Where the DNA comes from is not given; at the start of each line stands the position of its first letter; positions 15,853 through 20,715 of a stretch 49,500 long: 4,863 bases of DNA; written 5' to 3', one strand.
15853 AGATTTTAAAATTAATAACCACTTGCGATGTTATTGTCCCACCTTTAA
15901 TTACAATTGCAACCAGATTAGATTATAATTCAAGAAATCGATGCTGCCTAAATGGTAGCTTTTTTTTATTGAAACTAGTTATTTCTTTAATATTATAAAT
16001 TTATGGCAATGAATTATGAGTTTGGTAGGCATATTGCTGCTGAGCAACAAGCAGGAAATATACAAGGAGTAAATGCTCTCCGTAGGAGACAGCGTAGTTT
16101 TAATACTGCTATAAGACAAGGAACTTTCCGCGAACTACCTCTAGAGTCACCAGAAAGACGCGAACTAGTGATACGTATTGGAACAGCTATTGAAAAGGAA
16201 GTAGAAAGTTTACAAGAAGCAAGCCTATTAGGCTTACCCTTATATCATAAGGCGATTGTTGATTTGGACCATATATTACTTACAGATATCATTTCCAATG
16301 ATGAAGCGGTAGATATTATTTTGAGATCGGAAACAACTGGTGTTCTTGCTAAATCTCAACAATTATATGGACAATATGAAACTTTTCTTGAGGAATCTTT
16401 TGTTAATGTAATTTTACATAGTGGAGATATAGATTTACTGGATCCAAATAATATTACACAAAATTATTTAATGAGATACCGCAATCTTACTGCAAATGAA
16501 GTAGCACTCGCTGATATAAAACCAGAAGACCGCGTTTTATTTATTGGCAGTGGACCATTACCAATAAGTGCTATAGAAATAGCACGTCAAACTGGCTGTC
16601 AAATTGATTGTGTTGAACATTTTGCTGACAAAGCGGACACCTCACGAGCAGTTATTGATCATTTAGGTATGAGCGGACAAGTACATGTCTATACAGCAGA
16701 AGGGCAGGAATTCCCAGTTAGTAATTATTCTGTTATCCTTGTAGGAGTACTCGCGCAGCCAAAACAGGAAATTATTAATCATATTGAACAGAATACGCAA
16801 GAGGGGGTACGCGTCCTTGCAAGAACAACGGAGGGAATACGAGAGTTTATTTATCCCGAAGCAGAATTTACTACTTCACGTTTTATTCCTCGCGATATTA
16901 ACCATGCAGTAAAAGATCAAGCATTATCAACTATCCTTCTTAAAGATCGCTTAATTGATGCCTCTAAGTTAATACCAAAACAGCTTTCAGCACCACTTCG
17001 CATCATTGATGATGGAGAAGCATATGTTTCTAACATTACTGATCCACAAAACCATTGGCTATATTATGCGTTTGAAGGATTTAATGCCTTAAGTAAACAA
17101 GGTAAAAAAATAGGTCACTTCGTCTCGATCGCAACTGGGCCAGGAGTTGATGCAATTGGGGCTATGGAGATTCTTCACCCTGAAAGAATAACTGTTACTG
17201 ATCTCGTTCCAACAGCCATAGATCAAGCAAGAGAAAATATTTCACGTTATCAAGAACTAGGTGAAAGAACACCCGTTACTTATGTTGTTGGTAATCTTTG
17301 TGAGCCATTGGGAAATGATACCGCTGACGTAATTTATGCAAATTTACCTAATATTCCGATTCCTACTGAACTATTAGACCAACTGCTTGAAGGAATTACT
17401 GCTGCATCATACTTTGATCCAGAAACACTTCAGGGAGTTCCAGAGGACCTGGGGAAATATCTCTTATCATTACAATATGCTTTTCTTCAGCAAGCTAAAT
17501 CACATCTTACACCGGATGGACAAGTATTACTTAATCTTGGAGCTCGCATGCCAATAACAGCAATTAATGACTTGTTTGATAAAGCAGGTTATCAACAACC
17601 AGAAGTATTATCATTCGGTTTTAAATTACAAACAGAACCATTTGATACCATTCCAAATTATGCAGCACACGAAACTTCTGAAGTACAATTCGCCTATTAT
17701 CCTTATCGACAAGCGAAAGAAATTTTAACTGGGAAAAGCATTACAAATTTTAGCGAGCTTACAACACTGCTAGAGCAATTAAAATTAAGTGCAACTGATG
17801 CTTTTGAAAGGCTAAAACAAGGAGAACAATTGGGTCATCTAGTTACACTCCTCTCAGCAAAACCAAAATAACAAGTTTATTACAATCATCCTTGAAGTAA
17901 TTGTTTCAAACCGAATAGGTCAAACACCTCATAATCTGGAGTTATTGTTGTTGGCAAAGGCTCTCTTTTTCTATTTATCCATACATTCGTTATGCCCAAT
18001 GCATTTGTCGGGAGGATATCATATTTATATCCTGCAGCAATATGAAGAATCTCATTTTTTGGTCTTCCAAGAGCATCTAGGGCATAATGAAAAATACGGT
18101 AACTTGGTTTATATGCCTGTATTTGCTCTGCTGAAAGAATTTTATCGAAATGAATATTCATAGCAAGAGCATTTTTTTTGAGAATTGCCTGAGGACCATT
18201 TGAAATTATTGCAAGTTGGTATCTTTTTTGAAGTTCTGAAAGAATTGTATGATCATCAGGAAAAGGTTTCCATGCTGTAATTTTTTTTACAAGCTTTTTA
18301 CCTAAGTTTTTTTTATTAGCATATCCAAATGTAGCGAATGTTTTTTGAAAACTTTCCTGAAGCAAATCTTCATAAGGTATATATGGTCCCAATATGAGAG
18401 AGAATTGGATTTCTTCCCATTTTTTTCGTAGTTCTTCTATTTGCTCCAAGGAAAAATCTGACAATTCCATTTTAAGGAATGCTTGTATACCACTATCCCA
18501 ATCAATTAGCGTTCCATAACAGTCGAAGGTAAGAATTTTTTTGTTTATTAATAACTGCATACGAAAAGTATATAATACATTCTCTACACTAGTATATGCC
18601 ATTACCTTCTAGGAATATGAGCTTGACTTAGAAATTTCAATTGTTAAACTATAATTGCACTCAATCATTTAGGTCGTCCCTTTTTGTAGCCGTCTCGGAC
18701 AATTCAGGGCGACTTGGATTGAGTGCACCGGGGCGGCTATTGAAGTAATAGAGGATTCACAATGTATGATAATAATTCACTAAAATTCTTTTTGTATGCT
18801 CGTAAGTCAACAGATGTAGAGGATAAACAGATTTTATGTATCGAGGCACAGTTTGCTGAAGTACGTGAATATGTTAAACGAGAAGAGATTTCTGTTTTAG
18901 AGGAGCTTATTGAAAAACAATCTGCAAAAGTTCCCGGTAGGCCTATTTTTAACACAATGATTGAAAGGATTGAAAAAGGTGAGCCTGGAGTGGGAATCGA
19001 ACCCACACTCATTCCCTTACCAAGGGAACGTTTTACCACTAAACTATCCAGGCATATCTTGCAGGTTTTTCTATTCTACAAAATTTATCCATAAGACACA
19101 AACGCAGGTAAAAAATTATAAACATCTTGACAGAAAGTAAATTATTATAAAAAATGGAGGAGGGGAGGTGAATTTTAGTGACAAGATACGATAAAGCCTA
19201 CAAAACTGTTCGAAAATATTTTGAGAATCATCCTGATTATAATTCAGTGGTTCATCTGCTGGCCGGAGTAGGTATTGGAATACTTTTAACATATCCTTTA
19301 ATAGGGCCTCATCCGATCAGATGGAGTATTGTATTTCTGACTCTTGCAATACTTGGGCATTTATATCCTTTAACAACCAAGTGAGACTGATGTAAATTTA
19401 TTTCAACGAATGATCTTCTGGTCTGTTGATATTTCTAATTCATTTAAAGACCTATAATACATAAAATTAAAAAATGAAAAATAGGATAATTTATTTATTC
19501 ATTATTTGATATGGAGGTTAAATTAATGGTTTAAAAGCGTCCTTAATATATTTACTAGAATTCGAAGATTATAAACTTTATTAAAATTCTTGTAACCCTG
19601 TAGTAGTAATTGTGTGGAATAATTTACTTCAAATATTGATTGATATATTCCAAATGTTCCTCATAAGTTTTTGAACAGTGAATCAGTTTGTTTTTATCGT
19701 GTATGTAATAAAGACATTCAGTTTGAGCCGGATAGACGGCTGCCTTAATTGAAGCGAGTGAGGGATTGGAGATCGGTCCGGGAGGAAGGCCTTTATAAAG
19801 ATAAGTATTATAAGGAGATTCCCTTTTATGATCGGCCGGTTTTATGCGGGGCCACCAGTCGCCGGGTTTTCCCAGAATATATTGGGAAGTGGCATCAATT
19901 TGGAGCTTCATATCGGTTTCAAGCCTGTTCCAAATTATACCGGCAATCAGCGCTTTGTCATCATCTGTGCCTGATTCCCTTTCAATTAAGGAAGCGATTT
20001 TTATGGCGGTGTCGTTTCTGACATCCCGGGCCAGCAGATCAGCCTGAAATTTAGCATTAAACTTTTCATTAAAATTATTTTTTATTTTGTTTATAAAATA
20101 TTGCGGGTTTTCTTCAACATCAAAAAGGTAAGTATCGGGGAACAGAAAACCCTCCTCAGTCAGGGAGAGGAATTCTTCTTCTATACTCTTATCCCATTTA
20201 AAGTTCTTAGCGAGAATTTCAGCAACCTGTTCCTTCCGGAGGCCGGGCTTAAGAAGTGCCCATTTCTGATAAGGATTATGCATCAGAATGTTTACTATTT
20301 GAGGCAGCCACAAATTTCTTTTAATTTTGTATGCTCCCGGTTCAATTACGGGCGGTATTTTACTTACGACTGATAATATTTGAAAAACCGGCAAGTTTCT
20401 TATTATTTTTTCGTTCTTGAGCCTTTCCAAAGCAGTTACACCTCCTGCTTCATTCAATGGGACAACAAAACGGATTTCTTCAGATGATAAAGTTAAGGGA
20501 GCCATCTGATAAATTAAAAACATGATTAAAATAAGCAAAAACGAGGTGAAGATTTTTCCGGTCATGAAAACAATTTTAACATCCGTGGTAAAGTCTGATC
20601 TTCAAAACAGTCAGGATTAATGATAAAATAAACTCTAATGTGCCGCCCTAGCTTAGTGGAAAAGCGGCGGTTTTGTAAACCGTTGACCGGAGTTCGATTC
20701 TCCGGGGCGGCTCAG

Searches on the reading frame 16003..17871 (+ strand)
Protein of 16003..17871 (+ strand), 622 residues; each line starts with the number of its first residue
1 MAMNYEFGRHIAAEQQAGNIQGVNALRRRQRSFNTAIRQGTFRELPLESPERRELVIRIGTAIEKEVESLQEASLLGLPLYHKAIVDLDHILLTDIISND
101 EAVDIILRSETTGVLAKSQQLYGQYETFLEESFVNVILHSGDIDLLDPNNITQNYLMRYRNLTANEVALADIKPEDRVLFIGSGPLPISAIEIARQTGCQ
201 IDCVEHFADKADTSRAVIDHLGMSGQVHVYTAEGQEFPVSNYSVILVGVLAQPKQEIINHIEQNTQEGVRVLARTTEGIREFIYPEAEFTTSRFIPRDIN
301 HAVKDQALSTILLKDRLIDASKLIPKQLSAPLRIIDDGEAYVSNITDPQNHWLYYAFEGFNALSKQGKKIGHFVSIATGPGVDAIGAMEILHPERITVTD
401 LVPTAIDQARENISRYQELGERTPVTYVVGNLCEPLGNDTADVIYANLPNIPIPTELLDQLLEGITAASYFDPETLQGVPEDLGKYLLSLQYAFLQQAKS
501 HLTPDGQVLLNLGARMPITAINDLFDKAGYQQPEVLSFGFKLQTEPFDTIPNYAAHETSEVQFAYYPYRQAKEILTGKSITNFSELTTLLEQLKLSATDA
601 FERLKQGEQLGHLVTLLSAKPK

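Call 35: search_protein_families(library=pfam, proteins=[window:16003-17871:+], max_evalue=0.001)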
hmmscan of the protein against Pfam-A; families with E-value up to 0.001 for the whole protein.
window:16003-17871:+ (622 aa): 4 families
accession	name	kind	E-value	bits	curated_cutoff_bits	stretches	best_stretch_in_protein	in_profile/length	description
PF03059.22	NAS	-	1.6e-16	61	27.1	1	92-290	38-245/276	Nicotianamine synthase protein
PF06325.19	PrmA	-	5.1e-06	26.6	22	1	362-453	154-239/296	Ribosomal protein L11 methyltransferase (PrmA)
PF13649.12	Methyltransf_25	-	5.4e-05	24.2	27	0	375-462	3-86/97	Methyltransferase domain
PF01135.25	PCMT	-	0.00072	19.8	20.3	0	148-252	47-153/210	Protein-L-isoaspartate(D-aspartate) O-methyltransferase (PCMT)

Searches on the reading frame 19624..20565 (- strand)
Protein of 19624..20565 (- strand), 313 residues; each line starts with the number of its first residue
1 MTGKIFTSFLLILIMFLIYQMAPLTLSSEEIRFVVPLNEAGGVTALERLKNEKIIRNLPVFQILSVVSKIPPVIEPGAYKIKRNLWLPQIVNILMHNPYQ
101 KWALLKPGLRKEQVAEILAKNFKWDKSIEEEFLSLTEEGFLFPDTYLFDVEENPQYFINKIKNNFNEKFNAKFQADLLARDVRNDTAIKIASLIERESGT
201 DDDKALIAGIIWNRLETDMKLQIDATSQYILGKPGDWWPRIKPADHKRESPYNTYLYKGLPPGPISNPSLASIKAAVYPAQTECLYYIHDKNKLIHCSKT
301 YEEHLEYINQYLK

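Call 35: search_protein_families(library=pfam, proteins=[window:19624-20565:-], max_evalue=0.001)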
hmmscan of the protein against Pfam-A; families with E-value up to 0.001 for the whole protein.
window:19624-20565:- (313 aa): 1 family
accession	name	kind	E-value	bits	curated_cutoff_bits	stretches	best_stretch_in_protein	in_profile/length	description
PF02618.21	YceG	-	1e-65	222.4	32.4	1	45-309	12-274/275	YceG-like family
